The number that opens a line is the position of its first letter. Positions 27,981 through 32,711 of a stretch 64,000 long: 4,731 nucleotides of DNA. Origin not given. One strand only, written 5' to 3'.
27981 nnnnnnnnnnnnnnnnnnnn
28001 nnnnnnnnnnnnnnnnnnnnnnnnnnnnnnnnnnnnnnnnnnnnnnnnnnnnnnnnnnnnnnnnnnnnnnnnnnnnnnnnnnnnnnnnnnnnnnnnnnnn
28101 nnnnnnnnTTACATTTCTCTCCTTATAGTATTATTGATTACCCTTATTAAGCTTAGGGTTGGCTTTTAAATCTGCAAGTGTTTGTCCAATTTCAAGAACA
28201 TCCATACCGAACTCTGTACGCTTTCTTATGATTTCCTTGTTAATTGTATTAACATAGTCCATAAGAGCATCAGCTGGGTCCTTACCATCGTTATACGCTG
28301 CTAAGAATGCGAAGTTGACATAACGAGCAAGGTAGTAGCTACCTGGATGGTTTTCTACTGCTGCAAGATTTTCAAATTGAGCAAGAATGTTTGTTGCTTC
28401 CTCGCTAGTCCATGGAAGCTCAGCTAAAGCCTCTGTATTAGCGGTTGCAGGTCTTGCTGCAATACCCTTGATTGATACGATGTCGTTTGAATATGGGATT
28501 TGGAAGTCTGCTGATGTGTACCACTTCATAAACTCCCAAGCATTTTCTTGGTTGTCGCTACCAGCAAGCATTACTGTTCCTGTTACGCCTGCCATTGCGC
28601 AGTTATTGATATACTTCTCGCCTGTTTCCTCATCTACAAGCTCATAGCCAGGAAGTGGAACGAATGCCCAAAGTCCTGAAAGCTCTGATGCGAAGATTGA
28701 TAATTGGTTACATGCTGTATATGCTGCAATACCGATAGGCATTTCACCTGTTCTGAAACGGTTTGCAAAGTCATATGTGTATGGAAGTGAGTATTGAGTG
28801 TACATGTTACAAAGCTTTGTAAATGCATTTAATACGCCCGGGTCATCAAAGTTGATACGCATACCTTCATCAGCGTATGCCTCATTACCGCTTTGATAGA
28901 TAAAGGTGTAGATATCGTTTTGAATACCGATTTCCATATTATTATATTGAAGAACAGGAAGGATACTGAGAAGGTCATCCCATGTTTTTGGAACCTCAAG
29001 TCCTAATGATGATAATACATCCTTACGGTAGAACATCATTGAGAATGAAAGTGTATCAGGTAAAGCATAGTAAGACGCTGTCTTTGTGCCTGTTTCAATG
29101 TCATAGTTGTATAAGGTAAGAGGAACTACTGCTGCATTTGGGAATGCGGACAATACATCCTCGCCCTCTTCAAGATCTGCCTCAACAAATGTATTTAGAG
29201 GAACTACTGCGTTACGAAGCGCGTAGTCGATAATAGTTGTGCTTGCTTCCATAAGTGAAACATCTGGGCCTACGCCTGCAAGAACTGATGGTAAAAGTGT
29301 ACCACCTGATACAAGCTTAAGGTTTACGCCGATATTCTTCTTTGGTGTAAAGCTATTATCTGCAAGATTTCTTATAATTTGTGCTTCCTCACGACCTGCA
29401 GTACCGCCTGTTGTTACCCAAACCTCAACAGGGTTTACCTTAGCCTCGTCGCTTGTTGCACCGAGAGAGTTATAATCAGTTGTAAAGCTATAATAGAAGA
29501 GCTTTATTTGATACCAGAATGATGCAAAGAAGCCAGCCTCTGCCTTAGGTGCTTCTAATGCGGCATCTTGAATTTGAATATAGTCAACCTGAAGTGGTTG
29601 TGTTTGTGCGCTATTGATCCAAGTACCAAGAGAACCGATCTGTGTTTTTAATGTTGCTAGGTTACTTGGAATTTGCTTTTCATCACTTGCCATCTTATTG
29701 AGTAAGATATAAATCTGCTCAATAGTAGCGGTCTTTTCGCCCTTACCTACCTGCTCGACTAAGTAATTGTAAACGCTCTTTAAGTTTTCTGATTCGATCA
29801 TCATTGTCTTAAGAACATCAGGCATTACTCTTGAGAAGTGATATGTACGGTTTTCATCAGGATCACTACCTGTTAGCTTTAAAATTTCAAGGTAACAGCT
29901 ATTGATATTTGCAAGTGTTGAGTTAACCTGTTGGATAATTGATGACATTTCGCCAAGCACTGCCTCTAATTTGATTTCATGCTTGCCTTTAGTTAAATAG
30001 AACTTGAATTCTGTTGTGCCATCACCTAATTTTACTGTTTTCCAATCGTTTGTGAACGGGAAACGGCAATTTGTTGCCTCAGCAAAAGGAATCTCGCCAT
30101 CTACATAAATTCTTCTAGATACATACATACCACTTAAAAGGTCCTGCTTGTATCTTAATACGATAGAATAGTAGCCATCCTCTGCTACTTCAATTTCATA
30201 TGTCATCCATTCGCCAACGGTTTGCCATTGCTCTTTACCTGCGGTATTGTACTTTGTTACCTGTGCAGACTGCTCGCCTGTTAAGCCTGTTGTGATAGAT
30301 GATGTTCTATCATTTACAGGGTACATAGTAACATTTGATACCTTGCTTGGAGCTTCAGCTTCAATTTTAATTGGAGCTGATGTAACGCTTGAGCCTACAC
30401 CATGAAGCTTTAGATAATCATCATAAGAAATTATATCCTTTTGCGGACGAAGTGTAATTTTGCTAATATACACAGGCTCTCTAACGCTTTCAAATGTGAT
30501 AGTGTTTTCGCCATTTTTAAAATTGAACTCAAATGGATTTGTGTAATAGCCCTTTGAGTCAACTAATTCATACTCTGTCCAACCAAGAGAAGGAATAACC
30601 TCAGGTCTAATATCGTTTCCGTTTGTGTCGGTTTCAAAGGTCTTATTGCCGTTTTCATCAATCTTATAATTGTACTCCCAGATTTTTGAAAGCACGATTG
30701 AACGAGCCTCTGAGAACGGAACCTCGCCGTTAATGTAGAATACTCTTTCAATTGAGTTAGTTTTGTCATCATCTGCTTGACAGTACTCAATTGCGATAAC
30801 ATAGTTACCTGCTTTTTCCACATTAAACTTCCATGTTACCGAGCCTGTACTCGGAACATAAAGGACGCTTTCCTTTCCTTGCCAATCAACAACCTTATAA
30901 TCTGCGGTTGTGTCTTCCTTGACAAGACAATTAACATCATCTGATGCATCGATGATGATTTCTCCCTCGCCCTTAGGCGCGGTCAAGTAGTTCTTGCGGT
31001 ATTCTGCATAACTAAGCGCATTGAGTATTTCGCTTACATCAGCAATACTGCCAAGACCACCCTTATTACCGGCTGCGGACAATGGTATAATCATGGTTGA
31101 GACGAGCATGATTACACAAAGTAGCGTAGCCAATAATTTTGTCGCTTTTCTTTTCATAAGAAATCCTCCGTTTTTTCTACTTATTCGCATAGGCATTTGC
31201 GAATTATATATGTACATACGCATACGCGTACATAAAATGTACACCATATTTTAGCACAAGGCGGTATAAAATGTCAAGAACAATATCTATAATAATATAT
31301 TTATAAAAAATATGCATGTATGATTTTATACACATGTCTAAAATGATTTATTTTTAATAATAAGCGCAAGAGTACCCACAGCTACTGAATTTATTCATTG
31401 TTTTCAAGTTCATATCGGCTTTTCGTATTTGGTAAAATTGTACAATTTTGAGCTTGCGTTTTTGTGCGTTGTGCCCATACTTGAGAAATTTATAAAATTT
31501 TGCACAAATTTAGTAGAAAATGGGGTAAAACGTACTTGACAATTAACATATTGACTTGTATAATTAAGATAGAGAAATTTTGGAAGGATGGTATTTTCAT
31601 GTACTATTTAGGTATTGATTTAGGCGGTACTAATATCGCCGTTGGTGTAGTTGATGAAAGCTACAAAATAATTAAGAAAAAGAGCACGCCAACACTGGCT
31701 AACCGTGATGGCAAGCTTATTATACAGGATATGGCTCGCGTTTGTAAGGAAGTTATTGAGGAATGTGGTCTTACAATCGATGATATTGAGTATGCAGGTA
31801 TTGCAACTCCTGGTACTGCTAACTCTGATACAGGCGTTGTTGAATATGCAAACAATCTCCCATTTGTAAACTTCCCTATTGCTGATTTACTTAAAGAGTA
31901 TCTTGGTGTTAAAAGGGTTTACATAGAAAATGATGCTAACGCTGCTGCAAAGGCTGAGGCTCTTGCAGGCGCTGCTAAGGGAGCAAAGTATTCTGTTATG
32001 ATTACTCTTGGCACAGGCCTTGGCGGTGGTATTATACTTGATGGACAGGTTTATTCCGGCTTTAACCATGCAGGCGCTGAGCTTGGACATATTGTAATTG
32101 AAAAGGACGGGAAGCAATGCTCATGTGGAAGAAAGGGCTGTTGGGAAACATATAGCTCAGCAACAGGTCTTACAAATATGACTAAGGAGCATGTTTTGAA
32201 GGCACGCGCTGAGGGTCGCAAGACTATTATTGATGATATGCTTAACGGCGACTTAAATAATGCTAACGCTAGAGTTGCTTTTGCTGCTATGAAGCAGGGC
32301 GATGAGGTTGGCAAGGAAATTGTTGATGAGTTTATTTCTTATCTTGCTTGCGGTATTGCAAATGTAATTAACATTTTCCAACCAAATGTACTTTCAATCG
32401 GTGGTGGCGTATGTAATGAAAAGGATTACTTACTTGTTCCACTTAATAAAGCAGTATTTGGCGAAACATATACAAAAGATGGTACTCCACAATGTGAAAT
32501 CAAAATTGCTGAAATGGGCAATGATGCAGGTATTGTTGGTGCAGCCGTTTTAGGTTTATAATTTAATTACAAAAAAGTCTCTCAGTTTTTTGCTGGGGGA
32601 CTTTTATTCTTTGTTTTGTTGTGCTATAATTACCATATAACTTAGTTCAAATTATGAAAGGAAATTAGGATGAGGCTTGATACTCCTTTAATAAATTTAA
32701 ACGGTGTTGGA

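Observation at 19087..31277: Seven-gene sugar-uptake operon: one giant SBP, two permease pairs, no ATPase, and two large non-transporter proteins between the pairs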

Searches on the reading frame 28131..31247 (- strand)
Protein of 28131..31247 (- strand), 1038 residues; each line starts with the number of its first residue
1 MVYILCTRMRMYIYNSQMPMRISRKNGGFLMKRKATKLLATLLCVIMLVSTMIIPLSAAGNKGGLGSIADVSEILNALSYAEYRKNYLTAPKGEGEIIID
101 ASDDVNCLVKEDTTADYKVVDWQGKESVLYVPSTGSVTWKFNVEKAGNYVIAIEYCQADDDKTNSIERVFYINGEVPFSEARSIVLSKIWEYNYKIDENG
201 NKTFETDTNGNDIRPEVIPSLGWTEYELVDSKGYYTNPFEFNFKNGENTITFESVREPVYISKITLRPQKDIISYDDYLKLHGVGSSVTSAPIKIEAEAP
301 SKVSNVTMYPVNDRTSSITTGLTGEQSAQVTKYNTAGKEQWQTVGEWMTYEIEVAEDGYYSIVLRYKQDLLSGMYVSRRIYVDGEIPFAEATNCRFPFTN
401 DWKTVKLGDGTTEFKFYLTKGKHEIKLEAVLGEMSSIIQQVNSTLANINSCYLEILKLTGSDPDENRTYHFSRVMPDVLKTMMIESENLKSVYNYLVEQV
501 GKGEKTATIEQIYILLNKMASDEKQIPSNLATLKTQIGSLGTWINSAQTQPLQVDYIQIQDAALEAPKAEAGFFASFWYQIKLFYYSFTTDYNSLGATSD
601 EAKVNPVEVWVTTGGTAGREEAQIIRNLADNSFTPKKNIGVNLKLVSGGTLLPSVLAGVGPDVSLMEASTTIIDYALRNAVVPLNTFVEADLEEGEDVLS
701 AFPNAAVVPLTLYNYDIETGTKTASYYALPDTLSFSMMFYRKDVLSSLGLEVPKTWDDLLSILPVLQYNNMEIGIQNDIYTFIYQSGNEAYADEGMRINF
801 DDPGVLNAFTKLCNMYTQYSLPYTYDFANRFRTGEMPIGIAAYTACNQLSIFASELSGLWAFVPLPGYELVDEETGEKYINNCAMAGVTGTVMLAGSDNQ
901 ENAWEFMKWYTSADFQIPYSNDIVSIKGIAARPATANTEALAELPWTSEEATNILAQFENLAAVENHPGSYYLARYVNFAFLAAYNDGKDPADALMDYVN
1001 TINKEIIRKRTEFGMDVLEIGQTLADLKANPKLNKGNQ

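Call 4: search_protein_families(library=pfam, proteins=[window:28131-31247:-], max_evalue=0.01)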
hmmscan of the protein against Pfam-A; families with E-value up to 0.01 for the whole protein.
window:28131-31247:- (1038 aa): 4 families
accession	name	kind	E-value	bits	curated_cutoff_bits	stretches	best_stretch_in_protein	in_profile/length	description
PF01547.30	SBP_bac_1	-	4.2e-24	86.5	26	1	633-916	17-306/307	Bacterial extracellular solute-binding protein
PF13416.11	SBP_bac_8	-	1.1e-17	65.2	27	1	650-924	27-257/279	Bacterial extracellular solute-binding protein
PF16990.11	CBM_35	-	9.4e-05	23.2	28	0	133-166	34-67/121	Carbohydrate binding module (family 35)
PF25275.1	Golvesin_C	-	9.9e-05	22.8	31.6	0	133-173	39-79/132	Golvesin C-terminal domain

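Call 5: search_protein_families(library=ncbifam, proteins=[window:28131-31247:-], max_evalue=0.01)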
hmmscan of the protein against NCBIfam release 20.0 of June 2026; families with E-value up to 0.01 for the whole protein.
window:28131-31247:- (1038 aa): 1 family
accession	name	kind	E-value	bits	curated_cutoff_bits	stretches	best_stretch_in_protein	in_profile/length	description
TIGR03851.1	chitin_NgcE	equivalog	0.0012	17.8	399.65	1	604-765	39-192/450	N-acetylglucosamine/diacetylchitobiose ABC transporter substrate-binding protein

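Call 44: search_protein_families(library=pfam, alignment_id=A2, max_evalue=0.01)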
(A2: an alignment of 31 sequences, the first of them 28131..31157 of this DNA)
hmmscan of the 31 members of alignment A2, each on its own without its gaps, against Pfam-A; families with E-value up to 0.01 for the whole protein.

A. member 1, window:28131-31157:- (1008 aa): 4 families
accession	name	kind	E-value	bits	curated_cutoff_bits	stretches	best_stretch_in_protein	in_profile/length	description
PF01547.30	SBP_bac_1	-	4e-24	86.6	26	1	603-886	17-306/307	Bacterial extracellular solute-binding protein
PF13416.11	SBP_bac_8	-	1e-17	65.3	27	1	620-894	27-257/279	Bacterial extracellular solute-binding protein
PF16990.11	CBM_35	-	8.6e-05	23.3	28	0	103-136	34-67/121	Carbohydrate binding module (family 35)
PF25275.1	Golvesin_C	-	9.1e-05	23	31.6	0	103-143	39-79/132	Golvesin C-terminal domain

B. families by the number of members that match (of 31 scanned): 5 families
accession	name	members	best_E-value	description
PF01547.30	SBP_bac_1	26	8e-28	Bacterial extracellular solute-binding protein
PF13416.11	SBP_bac_8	18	1.3e-22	Bacterial extracellular solute-binding protein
PF25275.1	Golvesin_C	14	3.4e-06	Golvesin C-terminal domain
PF16990.11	CBM_35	12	1.4e-05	Carbohydrate binding module (family 35)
PF04108.17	ATG17_like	1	0.00024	Autophagy protein ATG17-like domain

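Call 46: search_solved_structures(query=A2, max_evalue=0.001)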
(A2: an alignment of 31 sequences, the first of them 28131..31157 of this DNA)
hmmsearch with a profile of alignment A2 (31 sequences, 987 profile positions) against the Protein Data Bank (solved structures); distinct sequences matched with E-value up to 0.001: 50.
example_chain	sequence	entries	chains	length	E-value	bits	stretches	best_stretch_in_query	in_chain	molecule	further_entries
5ysb_A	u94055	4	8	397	7.7e-24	86.8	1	574-872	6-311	Lin1841 protein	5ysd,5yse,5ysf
5ci5_A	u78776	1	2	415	2.5e-13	52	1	577-775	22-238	Extracellular solute-binding protein family 1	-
1elj_A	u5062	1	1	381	2.2e-11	45.6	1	577-863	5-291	MALTODEXTRIN-BINDING PROTEIN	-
3uor_A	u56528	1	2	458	2.4e-11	45.5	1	577-868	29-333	ABC transporter sugar binding protein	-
9xf5_A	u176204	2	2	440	3.9e-11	44.8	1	571-723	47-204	ABC transporter substrate-binding protein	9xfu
4r9f_A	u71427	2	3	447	9.4e-11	43.5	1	618-721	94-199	MBP1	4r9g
2hfb_A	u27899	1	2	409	1.2e-10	43.1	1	587-722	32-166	Sugar ABC transporter, sugar-binding protein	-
6pql_A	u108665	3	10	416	1.4e-10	42.9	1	588-722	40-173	ABC transporter sugar-binding protein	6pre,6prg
2hq0_A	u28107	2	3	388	1.7e-10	42.6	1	596-722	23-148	Sugar ABC transporter, sugar-binding protein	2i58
2heu_A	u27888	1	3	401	1.8e-10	42.6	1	595-722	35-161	Sugar ABC transporter, sugar-binding protein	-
7x0i_A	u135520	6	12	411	4.1e-09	38.1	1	626-766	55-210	CbpB | CpbB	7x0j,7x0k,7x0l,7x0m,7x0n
4qrz_A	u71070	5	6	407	3.7e-08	34.9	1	625-733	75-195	ABC-TYPE SUGAR TRANSPORTER | ABC transporter, substrate binding protein (Sugar)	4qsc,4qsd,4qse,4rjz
9lff_A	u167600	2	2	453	8.4e-08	33.7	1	630-752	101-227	SN-glycerol-3-phophate ABC transporter, periplasmic SN-glycerol-3-phosphate-binding protei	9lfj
3vxb_A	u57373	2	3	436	1.2e-07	33.3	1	626-721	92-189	Putative sugar-binding lipoprotein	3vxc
6h0h_A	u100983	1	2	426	1.3e-07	33.1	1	596-721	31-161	Probable solute binding protein of ABC transporter system for sugars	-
5x7g_A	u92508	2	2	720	5.5e-07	31.1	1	310-410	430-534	Cycloisomaltooligosaccharide glucanotransferase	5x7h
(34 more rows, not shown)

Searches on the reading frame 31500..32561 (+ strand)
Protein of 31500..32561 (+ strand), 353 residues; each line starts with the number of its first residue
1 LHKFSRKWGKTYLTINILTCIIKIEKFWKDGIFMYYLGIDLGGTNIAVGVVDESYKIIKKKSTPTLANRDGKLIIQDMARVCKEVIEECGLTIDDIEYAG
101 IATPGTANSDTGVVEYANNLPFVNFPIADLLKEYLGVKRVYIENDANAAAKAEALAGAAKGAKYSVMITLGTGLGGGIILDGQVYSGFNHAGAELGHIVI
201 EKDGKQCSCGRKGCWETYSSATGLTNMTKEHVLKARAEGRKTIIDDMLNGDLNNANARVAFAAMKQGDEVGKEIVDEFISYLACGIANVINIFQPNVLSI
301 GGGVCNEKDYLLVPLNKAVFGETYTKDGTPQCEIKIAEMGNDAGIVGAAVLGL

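Call 9: search_protein_families(library=pfam, proteins=[window:31500-32561:+], max_evalue=0.001)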
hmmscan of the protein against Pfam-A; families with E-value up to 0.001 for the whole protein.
window:31500-32561:+ (353 aa): 3 families
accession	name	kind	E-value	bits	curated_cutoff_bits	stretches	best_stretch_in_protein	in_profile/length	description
PF00480.26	ROK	-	3.5e-60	204.5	22.9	1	36-351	1-290/294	ROK family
PF01869.26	BcrAD_BadFG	-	1e-06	28.9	31.5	1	37-110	1-76/271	BadF/BadG/BcrA/BcrD ATPase family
PF00370.27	FGGY_N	-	1.3e-05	25.4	28.8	1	35-104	1-78/245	FGGY family of carbohydrate kinases, N-terminal domain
